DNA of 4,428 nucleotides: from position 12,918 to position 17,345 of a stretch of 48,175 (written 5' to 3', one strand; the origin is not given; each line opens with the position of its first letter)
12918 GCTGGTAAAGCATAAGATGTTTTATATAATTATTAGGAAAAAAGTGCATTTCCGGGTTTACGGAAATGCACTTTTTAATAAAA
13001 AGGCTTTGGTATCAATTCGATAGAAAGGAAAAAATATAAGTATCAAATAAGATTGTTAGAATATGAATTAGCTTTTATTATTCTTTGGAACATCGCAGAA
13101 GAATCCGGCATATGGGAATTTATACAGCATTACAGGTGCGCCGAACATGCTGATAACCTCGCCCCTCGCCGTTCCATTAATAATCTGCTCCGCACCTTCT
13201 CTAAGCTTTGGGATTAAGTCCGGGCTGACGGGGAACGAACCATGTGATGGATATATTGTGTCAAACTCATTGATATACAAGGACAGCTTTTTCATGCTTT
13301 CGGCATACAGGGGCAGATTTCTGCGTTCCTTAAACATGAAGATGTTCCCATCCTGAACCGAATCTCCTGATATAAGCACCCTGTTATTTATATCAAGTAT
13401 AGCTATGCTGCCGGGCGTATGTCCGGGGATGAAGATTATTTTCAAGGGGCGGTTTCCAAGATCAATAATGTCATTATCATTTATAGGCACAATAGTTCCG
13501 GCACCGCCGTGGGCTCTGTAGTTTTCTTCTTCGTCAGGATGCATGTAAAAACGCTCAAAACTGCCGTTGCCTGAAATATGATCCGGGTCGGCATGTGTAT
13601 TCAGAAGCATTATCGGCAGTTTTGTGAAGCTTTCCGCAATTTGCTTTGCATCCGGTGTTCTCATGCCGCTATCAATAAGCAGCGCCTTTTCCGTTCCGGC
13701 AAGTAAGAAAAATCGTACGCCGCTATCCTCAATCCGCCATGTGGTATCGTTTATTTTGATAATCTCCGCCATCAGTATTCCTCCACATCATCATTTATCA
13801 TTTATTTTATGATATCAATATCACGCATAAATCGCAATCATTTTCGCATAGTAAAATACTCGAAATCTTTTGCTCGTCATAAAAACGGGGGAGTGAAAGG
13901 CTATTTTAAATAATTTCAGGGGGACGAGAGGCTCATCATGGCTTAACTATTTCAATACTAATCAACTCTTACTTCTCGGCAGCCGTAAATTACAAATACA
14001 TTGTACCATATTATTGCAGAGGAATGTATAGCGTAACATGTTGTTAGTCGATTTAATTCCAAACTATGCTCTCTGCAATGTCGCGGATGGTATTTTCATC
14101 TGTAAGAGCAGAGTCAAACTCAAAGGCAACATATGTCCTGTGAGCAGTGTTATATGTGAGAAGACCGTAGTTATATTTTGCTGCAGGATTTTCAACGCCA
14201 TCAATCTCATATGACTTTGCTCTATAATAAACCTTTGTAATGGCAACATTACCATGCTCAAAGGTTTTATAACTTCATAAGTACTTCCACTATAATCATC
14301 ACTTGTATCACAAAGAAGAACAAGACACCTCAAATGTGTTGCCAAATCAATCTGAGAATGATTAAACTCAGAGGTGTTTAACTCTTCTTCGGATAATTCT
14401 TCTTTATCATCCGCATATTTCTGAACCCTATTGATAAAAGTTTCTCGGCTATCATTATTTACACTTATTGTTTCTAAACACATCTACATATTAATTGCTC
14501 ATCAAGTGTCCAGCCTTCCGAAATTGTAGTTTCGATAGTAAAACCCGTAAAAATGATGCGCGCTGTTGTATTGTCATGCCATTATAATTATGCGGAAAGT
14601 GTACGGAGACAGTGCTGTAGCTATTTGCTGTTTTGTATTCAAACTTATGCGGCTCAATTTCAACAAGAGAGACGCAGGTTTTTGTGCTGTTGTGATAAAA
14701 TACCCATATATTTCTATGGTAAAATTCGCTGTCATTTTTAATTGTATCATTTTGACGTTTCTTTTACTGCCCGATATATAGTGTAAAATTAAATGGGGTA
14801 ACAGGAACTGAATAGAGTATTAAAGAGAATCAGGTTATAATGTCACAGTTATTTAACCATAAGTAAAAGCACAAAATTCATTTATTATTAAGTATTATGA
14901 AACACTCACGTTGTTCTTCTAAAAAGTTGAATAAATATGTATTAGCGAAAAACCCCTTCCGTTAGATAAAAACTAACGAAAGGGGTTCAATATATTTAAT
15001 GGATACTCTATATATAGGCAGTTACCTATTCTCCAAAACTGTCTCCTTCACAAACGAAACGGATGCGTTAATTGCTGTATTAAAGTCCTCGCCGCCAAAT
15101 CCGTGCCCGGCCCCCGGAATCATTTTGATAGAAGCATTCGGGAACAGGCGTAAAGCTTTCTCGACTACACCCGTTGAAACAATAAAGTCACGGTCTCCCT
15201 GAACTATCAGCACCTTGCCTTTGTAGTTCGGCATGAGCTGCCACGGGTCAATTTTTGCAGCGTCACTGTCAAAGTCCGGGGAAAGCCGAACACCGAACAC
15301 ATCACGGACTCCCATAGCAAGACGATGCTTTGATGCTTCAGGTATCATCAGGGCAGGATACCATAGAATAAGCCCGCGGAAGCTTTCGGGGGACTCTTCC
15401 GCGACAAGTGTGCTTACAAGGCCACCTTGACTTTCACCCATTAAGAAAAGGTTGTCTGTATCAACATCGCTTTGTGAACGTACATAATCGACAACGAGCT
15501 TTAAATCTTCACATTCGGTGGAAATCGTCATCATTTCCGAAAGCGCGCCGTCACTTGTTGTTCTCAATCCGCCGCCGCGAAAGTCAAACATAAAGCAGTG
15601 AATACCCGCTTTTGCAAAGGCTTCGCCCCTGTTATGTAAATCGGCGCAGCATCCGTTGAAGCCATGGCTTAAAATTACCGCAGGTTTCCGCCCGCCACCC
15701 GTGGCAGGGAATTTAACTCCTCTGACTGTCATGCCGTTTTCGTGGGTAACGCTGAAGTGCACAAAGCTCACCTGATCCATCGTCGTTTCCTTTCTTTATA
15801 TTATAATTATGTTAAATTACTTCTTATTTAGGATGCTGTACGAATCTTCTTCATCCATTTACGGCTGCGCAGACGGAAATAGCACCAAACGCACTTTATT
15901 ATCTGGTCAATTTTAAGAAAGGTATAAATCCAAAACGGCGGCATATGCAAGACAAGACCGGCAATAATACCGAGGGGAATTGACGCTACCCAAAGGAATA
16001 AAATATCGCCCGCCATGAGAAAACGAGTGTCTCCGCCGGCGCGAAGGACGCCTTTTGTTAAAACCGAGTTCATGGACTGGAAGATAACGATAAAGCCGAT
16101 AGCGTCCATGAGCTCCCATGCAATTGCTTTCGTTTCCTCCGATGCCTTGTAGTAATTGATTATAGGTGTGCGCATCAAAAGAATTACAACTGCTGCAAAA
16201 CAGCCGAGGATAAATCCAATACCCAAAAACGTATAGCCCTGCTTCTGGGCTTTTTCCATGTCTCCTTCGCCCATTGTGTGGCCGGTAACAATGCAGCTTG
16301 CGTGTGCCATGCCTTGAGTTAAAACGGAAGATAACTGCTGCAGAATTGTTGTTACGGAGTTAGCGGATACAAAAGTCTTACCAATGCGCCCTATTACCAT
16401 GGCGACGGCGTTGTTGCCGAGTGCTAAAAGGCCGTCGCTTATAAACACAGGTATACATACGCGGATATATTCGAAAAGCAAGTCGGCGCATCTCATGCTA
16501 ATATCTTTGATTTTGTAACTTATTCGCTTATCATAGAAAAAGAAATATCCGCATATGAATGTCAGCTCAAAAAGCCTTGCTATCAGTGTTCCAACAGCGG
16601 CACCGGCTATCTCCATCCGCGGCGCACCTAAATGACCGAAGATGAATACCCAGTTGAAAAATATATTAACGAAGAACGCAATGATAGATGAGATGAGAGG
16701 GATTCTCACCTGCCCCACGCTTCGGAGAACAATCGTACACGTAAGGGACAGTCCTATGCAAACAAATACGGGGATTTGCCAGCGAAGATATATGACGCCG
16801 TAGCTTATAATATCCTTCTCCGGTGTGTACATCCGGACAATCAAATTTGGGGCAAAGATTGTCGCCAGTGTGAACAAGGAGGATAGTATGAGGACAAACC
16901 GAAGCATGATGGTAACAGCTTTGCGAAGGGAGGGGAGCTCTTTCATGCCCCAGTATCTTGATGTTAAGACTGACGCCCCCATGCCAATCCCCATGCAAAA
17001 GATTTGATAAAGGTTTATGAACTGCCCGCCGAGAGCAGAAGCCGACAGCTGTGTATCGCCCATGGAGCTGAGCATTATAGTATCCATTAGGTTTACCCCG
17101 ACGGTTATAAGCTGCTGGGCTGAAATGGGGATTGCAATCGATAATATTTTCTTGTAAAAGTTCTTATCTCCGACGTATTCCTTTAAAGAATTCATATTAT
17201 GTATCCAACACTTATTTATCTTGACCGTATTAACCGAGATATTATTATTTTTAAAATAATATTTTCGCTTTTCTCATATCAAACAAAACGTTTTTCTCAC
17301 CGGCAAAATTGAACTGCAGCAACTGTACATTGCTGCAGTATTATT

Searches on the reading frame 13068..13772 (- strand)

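Call 40: search_protein_families(library=pfam, proteins=[window:13068-13772:-])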
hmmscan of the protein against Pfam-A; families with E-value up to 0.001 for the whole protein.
window:13068-13772:- (234 aa): 2 families
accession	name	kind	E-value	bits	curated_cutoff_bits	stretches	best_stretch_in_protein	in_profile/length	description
PF00753.33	Lactamase_B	-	4.8e-17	63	22.7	1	22-160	9-178/196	Metallo-beta-lactamase superfamily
PF19583.5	ODP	-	0.00011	22.6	27.2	1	22-173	6-166/194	ODP family beta lactamase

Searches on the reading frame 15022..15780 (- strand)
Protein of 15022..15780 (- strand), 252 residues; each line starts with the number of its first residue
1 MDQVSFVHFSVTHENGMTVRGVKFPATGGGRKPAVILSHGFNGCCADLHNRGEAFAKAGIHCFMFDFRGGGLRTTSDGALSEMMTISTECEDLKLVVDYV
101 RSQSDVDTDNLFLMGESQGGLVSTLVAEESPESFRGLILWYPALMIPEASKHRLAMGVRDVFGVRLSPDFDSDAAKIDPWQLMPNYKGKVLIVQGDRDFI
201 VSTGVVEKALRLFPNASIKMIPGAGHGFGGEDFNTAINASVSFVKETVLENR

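Call 41: search_protein_families(library=pfam, proteins=[window:15022-15780:-])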
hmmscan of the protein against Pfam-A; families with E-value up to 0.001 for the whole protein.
window:15022-15780:- (252 aa): 10 families
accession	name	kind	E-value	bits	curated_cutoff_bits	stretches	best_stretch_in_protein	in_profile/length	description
PF12146.15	Hydrolase_4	-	1.7e-22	80.4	27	1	32-150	4-117/239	Serine aminopeptidase, S33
PF00561.26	Abhydrolase_1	-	3.9e-14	53.4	25.8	1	33-156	1-113/245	alpha/beta hydrolase fold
PF00326.27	Peptidase_S9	-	1e-12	48.5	22.6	1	54-245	9-207/213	Prolyl oligopeptidase family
PF01738.24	DLH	-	7.1e-09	36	21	1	31-231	12-191/217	Dienelactone hydrolase family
PF20408.4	Abhydrolase_11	-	1e-07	32.3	27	1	50-229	22-168/193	Alpha/beta hydrolase domain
PF12697.13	Abhydrolase_6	-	3.4e-06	28.3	26.3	1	35-228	1-205/217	Alpha/beta hydrolase family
PF05448.18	AXE1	-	1.1e-05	24.8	21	0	23-77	74-127/321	Acetyl xylan esterase (AXE1)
PF07859.19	Abhydrolase_3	-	4.3e-05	23.8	25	1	90-152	49-119/210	alpha/beta hydrolase fold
PF02129.25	Peptidase_S15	-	7.5e-05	23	23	1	45-135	35-121/262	X-Pro dipeptidyl-peptidase (S15 family)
PF20434.5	BD-FAE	-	0.0007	19.6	26.8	0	82-129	59-109/215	BD-FAE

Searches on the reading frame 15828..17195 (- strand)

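Call 41: search_protein_families(library=pfam, proteins=[window:15828-17195:-])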
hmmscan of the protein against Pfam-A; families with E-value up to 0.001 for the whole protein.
window:15828-17195:- (455 aa): 1 family
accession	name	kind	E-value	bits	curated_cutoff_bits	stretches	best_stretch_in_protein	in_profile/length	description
PF01554.23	MatE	-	2.3e-44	151.3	24.9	2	23-183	1-161/161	MatE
